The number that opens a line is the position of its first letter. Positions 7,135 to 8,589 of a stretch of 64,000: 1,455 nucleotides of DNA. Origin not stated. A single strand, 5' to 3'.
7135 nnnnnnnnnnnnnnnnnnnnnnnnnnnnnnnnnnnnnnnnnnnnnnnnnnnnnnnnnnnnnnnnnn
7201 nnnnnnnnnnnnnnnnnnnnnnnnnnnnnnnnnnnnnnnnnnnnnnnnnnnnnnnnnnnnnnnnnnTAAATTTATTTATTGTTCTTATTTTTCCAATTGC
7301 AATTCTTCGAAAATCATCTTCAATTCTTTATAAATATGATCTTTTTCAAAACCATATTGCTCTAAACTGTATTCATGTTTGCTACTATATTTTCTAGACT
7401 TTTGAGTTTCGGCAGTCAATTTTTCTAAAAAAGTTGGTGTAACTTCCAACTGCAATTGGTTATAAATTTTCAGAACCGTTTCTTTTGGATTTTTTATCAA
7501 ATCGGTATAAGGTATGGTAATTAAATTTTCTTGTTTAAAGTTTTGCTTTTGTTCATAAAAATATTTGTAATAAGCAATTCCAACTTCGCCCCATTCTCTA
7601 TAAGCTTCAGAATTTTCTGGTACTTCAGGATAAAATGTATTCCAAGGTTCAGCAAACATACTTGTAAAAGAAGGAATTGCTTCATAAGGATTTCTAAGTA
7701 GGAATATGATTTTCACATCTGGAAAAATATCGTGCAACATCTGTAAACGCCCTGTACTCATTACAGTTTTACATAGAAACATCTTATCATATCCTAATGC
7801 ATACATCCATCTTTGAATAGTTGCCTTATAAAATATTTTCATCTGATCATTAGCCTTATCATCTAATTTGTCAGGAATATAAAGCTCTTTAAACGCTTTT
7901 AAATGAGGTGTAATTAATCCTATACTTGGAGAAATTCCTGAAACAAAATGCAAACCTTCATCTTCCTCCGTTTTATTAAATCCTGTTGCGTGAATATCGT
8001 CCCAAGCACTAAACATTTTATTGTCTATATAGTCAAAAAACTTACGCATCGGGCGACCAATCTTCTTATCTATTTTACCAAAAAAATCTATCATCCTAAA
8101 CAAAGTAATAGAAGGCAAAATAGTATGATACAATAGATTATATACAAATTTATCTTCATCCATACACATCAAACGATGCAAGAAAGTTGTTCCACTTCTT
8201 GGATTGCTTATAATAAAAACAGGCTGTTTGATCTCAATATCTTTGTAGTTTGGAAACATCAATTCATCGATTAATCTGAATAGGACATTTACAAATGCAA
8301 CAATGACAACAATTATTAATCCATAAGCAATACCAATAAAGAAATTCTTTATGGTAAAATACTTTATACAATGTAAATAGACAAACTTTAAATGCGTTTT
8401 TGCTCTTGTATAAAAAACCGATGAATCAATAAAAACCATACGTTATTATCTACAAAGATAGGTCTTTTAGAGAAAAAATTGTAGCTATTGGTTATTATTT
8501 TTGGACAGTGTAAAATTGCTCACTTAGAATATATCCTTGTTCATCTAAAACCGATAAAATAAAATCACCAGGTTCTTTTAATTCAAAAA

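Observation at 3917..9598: mtgA-linked envelope cluster with a membrane-anchored sulfotransferase and two large GT-C-like polytopic proteins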

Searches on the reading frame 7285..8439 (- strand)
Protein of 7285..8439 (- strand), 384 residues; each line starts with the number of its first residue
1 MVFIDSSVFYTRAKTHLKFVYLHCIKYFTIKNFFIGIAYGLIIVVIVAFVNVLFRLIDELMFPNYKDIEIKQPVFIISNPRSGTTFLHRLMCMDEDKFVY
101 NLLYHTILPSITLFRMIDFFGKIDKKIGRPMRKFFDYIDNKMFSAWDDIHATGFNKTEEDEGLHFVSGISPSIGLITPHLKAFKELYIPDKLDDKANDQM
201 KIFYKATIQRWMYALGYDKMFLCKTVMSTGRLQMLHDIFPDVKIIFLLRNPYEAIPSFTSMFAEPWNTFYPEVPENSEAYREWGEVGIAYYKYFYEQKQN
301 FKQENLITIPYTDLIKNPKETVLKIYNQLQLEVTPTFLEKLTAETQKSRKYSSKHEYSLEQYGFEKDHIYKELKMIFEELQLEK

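Call 3: search_protein_families(library=pfam, proteins=[window:7285-8439:-], max_evalue=0.1)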
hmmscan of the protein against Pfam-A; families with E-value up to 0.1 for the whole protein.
window:7285-8439:- (384 aa): 3 families
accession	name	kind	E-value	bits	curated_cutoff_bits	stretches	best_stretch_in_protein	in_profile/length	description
PF13469.12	Sulfotransfer_3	-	5.6e-26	92.6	27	1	73-334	1-215/216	Sulfotransferase family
PF00685.33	Sulfotransfer_1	-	5e-12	46.2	22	1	72-359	2-213/255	Sulfotransferase domain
PF17784.7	Sulfotransfer_4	-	0.015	15.6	22.8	1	232-308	81-161/215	Sulfotransferase domain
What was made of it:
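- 7285..8439 (-): ST384: a membrane-anchored, PAPS-dependent sulfotransferase of the mycobacterial Stf type. Pfam Sulfotransfer_3 5.6e-26 (call 3).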

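Call 4: search_protein_families(library=ncbifam, proteins=[window:7285-8439:-], max_evalue=0.1)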
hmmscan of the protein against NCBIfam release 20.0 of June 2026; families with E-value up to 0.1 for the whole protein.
window:7285-8439:- (384 aa): 1 family
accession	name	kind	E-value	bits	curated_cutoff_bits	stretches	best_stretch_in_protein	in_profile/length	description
NF052394.1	NodProtNoeE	equivalog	0.0023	16.7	500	1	218-265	97-144/387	nodulation protein NoeE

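Call 31: find_homologous_proteins(query=window:7285-8439:-)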
Query window:7285-8439:- (384 aa): 469 proteins with E <= 0.001 among 2707 candidates; the best 120 are listed.
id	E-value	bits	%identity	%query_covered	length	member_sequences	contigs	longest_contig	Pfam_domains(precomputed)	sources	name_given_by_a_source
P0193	3.7e-250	848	96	100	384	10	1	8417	PF13469.13,PF00685.34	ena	-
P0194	4.6e-220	749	84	100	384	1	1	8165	PF13469.13,PF00685.34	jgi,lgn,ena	-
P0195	8.0e-207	705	77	99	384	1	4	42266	PF13469.13,PF00685.34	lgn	-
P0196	2.6e-196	671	73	100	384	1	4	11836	PF13469.13,PF00685.34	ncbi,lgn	-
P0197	1.5e-194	665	73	100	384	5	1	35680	PF13469.13,PF00685.34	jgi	jgi:hypothetical protein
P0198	2.7e-190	651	71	100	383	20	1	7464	PF13469.13,PF00685.34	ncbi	-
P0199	1.4e-188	645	71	100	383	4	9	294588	PF13469.13,PF00685.34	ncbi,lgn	-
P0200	2.3e-187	641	71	100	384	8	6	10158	PF13469.13,PF00685.34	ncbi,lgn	-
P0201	2.5e-187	641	70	100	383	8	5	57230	PF13469.13,PF00685.34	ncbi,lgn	-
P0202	9.5e-187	639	70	100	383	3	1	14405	PF13469.13,PF00685.34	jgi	jgi:hypothetical protein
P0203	1.4e-184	632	68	100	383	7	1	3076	PF13469.13,PF00685.34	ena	-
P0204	6.0e-184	630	68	100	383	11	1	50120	PF13469.13,PF00685.34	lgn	-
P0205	1.1e-183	629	68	100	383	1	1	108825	PF13469.13,PF00685.34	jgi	jgi:omega-hydroxy-beta-dihydromenaquinone-9 sulfotransferase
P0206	3.1e-183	627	69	100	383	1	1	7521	PF13469.13,PF00685.34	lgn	-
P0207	7.1e-183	626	69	100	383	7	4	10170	PF13469.13,PF00685.34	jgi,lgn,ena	-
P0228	1.1e-172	593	65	100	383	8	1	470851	PF13469.13,PF00685.34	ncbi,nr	ncbi:MAG: sulfotransferase [Sphingobacteriales bacterium]|nr:sulfotransferase [Sphingobacteriales ba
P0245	2.0e-137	477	53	99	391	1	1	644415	PF13469.13,PF00685.34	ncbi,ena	-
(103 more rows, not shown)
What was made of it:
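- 7285..8439 (-): It has 469 homologues, almost all 383-391 aa, and JGI names several of them 'omega-hydroxy-beta-dihydromenaquinone-9 sulfotransferase' (call 31).
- JGI names several homologues of 46-68% identity as the Stf3 activity (call 31).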

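Call 32: find_encoding_contigs(protein=P0199, flank=7000, max_places=1)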
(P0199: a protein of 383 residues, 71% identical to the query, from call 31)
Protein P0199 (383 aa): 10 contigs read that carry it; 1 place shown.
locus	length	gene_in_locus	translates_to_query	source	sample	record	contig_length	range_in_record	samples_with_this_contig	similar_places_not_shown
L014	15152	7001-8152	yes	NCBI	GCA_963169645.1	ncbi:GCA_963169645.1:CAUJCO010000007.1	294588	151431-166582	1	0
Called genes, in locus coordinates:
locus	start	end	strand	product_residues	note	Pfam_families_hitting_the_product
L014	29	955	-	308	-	-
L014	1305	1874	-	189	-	-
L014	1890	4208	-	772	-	PF13620:CarboxypepD_reg, PF13715:CarbopepD_reg_2, PF07715:Plug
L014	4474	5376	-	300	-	PF01008:IF-2B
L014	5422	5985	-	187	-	PF00578:AhpC-TSA, PF08534:Redoxin, PF13905:Thioredoxin_8 (weak)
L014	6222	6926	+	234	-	PF00912:Transgly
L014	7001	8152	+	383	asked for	PF00685:Sulfotransfer_1, PF13469:Sulfotransfer_3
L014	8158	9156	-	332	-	PF06144:DNA_pol3_delta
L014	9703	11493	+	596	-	PF18962:Por_Secre_tail (weak)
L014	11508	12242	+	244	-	-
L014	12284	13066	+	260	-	-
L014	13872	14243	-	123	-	-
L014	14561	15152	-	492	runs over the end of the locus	PF05572:Peptidase_M43, PF18962:Por_Secre_tail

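Call 33: find_encoding_contigs(protein=P0228, flank=7000, max_places=1)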
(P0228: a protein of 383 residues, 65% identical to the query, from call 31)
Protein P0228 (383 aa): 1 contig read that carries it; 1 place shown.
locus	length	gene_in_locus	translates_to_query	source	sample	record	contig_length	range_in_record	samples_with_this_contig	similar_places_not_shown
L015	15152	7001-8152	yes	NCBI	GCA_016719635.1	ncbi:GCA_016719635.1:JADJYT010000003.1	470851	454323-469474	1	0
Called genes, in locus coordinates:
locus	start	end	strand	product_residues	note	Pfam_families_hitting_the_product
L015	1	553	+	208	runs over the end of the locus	-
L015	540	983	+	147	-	-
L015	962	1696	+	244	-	-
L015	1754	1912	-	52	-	-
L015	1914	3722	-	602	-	PF01008:IF-2B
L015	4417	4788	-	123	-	PF00067:p450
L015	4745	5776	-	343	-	PF00067:p450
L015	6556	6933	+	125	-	-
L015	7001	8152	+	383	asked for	PF00685:Sulfotransfer_1, PF13469:Sulfotransfer_3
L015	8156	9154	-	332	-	PF06144:DNA_pol3_delta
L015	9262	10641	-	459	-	PF02878:PGM_PMM_I, PF02879:PGM_PMM_II, PF02880:PGM_PMM_III, PF00408:PGM_PMM_IV (weak)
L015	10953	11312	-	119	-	PF20221:DUF6580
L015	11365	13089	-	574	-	PF00732:GMC_oxred_N (faint), PF01266:DAO (faint), PF13450:NAD_binding_8 (weak), PF22500:GMC_oxred_C_1st, PF05199:GMC_oxred_C (weak)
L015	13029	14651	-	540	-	PF00732:GMC_oxred_N, PF01266:DAO (faint), PF07992:Pyr_redox_2 (faint), PF13450:NAD_binding_8 (weak), PF22500:GMC_oxred_C_1st, PF05199:GMC_oxred_C (weak)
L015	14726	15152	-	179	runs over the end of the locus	PF09297:Zn_ribbon_NUD (weak), PF14803:Zn_ribbon_Nudix, PF00293:NUDIX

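Call 34: find_encoding_contigs(protein=P0245, flank=7000, max_places=1)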
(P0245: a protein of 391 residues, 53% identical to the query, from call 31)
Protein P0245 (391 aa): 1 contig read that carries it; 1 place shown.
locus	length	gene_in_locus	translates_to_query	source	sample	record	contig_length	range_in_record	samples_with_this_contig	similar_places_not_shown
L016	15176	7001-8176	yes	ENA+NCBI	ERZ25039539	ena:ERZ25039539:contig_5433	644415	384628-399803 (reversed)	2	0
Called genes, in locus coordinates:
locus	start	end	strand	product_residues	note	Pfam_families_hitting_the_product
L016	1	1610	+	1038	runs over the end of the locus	PF05140:ResB, PF01578:Cytochrom_C_asm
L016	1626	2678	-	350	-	PF00730:HhH-GPD, PF00633:HHH, PF14815:NUDIX_4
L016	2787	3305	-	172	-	PF04542:Sigma70_r2, PF08281:Sigma70_r4_2, PF04545:Sigma70_r4 (faint)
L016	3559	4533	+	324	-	PF01820:Dala_Dala_lig_N, PF02655:ATP-grasp_3 (weak), PF02786:CPSase_L_D2 (weak), PF07478:Dala_Dala_lig_C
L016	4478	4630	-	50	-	-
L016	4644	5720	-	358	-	PF13807:GNVR (faint)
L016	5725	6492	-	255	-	PF00483:NTP_transferase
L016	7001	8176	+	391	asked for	PF00685:Sulfotransfer_1, PF13469:Sulfotransfer_3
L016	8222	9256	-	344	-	PF22700:MVD-like_N, PF18376:MDD_C (weak)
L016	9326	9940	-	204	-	PF14127:DUF4294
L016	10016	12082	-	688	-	PF13585:CHU_C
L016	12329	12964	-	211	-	-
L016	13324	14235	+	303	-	PF25917:BSH_RND, PF25973:BSH_CzcB, PF25876:HH_MFP_RND, PF25954:Beta-barrel_RND_2, PF25967:RND-MFP_C (weak), PF25989:YknX_C (weak)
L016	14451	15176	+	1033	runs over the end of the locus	PF00873:ACR_tran, PF03176:MMPL, PF02355:SecD_SecF_C (faint), PF03176:MMPL (weak)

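Call 37: find_related_loci(query=A4, collection=metagenome_contigs, flank=8000)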
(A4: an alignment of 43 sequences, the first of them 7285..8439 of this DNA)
Query A4 (384 aa) in metagenome_contigs; peptide patterns used: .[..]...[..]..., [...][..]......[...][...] (x = any residue, [..] = any of these).
162 stretches matched a pattern; 93 encode a relative of the query (tblastn E <= 1e-3); the best 80 are kept; 80 distinct loci.
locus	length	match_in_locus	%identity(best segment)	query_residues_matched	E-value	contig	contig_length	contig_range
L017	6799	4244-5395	84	1-384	0e+0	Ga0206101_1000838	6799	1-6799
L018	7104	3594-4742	71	1-384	0e+0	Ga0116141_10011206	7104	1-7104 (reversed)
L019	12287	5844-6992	71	1-384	0e+0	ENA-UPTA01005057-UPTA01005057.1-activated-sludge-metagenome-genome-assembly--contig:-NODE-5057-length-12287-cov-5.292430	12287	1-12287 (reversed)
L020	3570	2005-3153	69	1-384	0e+0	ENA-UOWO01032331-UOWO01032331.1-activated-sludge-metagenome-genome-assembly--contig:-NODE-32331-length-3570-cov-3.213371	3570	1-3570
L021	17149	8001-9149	69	1-384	0e+0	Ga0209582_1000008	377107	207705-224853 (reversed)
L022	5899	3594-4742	68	1-384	0e+0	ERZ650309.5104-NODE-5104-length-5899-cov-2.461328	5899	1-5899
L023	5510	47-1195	68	1-384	0e+0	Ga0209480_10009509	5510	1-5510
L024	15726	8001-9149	67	1-384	0e+0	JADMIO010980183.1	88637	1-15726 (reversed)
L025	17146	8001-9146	68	1-383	0e+0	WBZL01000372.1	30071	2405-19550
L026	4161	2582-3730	68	1-384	0e+0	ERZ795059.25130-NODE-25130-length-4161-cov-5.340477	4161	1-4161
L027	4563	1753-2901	67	1-384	0e+0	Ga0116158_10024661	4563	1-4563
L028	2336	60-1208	66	1-384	0e+0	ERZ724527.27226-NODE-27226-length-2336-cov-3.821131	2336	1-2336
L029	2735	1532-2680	66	1-384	0e+0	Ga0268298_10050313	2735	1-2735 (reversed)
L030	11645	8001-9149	64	1-384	6e-180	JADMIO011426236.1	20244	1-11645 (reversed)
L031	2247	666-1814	66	1-384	0e+0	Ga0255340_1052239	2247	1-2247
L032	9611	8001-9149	65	1-384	6e-175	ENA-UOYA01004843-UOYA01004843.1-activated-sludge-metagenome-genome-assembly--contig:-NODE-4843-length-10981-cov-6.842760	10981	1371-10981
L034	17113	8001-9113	54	8-379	1e-144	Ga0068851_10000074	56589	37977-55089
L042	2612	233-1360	50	3-379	3e-136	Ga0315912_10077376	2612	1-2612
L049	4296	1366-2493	43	6-383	9e-114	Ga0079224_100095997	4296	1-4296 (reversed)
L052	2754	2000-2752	64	1-251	2e-116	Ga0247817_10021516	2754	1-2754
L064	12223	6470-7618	41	1-384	2e-102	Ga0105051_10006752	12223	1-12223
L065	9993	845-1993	39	1-384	4e-96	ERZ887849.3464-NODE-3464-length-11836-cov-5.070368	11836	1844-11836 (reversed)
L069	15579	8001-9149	38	1-384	2e-93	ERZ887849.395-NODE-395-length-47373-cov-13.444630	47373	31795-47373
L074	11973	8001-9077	39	26-384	4e-86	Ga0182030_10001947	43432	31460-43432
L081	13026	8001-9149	36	1-384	1e-82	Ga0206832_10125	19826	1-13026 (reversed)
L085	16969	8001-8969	38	58-380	7e-80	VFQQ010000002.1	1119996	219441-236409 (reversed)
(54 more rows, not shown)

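Call 47: search_solved_structures(query=A4, max_evalue=0.01)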
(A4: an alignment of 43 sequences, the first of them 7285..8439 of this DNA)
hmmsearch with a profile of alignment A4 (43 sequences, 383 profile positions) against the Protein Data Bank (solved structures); distinct sequences matched with E-value up to 0.01: 25.
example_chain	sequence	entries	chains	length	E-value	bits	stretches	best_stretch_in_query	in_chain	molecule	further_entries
2zq5_A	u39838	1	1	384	5.3e-20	75.3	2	217-372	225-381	Putative uncharacterized protein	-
2z6v_A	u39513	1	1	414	3.9e-13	52.7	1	230-380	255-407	Putative uncharacterized protein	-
4gbm_A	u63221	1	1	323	1.4e-09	41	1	236-338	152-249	CurM Sulfotransferase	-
2qp4_A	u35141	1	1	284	1.6e-07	34.2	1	240-368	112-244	Bile salt sulfotransferase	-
3f3y_A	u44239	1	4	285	3.3e-06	29.9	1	240-368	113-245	Bile salt sulfotransferase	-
1efh_A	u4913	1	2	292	3.6e-06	29.8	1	240-368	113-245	HYDROXYSTEROID SULFOTRANSFERASE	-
1ov4_A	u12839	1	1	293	4.7e-06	29.4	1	240-368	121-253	Alcohol sulfotransferase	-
1j99_A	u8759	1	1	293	5.1e-06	29.3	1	240-368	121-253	ALCOHOL SULFOTRANSFERASE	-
2qp3_A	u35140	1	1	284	5.2e-06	29.3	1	240-368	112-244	Bile salt sulfotransferase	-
4ifb_A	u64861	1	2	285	1.9e-05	27.4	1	240-367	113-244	Bile salt sulfotransferase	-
2reo_A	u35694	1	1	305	4.5e-05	26.2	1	240-345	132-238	Putative sulfotransferase 1C3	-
4gox_A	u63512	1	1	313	4.9e-05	26.1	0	236-336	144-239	Polyketide synthase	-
2h8k_A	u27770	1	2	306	5e-05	26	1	240-345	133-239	SULT1C3 splice variant d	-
1q1z_A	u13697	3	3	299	8.8e-05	25.2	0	239-336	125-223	sulfotransferase family, cytosolic, 2B, member 1 isoform b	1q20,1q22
1q1q_A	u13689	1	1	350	0.00015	24.5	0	239-335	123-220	sulfotransferase family, cytosolic, 2B, member 1 isoform a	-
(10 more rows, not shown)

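Call 50: search_protein_families(library=pfam, proteins=[L085:6494-7696:-, L074:9133-11973:+, L042:1395-2453:-, L052:527-1840:-, L049:76-1290:+, L069:6204-7892:-, L064:8945-9664:+, L065:6279-8774:+, L081:5058-5753:-, L034:6146-6913:-], max_evalue=0.001)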
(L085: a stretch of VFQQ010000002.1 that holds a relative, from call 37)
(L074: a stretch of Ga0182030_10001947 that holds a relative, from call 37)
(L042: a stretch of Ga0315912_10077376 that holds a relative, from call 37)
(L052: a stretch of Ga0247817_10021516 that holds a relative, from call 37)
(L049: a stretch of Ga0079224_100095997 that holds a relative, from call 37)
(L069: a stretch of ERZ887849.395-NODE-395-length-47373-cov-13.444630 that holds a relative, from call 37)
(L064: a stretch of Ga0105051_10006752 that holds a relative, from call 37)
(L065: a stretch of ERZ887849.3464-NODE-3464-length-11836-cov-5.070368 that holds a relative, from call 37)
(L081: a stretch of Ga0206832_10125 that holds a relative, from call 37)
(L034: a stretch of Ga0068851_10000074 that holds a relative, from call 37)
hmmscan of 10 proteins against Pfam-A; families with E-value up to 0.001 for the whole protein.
L085:6494-7696:- (400 aa): 2 families
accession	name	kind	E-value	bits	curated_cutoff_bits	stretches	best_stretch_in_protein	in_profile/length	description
PF00202.27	Aminotran_3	-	6.6e-98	328.5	30.5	1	17-390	5-401/403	Aminotransferase class-III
PF00155.27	Aminotran_1_2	-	0.00064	19.5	19.7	1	42-234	4-204/361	Aminotransferase class I and II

L074:9133-11973:+ (946 aa): 6 families
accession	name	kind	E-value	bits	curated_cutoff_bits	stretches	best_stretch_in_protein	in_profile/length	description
PF00476.26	DNA_pol_A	-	3.5e-158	527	34.3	1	568-944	4-381/381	DNA polymerase family A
PF02739.22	5_3_exonuc_N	-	2.2e-50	171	34.3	1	10-177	1-163/164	5'-3' exonuclease, N-terminal resolvase-like domain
PF01612.26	DNA_pol_A_exo1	-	3.5e-34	118.5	23.6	1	353-533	1-172/173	3'-5' exonuclease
PF01367.25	5_3_exonuc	-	4.9e-32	110.7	40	1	181-275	2-97/97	5'-3' exonuclease, C-terminal SAM fold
PF22619.2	DNA_polI_exo1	-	9.5e-08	32.4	27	1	380-500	4-118/140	DNA polymerase I, ribonuclease H-like domain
PF12826.13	HHH_2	-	6.6e-05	23.4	27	1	201-224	7-30/64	Helix-hairpin-helix motif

L042:1395-2453:- (352 aa): 2 families
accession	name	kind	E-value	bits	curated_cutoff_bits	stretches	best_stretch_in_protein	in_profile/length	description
PF22700.2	MVD-like_N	-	2.7e-31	108.8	27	1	10-162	2-147/157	Diphosphomevalonate decarboxylase-like N-terminal domain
PF18376.6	MDD_C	-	3.3e-10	40.5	23.2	1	193-334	3-146/186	Mevalonate 5-diphosphate decarboxylase C-terminal domain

L052:527-1840:- (437 aa): 4 families
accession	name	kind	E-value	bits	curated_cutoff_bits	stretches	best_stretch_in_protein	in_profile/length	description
PF14870.12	PSII_BNR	-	2.7e-15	56.8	27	2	261-307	8-53/303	Photosynthesis system II assembly factor YCF48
PF18962.6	Por_Secre_tail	-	3.1e-10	40.6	27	1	359-435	2-75/75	Secretion system C-terminal sorting domain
PF15902.12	Sortilin-Vps10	-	6.2e-08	32.3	33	1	109-241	5-136/446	Sortilin, neurotensin receptor 3,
PF13088.12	BNR_2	-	2.7e-06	27.4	31.4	0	146-279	74-215/277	BNR repeat-like domain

L049:76-1290:+ (404 aa): 2 families
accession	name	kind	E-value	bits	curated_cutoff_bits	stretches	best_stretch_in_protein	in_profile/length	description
PF00929.31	RNase_T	-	6.7e-22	79.2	24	1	2-110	52-164/164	Exonuclease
PF01541.30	GIY-YIG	-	7.4e-08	33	22.6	1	151-222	2-73/78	GIY-YIG catalytic domain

L069:6204-7892:- (562 aa): 1 family
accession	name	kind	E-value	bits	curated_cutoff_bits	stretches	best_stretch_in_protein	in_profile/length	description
PF18962.6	Por_Secre_tail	-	1.1e-10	42.1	27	1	485-549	2-65/75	Secretion system C-terminal sorting domain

L064:8945-9664:+ (239 aa): 0 families

L065:6279-8774:+ (831 aa): 3 families
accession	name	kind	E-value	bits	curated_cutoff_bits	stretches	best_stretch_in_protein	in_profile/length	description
PF01168.26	Ala_racemase_N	-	8.6e-57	192.8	24.1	1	473-694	1-219/220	Alanine racemase, N-terminal domain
PF00842.27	Ala_racemase_C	-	3.4e-45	153.2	25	1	704-827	1-126/127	Alanine racemase, C-terminal domain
PF08245.18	Mur_ligase_M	-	8.2e-20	72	24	1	111-301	1-198/200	Mur ligase middle domain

L081:5058-5753:- (231 aa): 1 family
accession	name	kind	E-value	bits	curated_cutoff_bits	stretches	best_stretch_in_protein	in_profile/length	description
PF04367.18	DUF502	-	1.2e-24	86.7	23.8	1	65-166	1-106/107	Protein of unknown function (DUF502)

L034:6146-6913:- (255 aa): 1 family
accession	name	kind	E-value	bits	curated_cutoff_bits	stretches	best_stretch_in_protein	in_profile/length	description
PF00483.29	NTP_transferase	-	3.7e-55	187.6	21.2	1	1-204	33-242/245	Nucleotidyl transferase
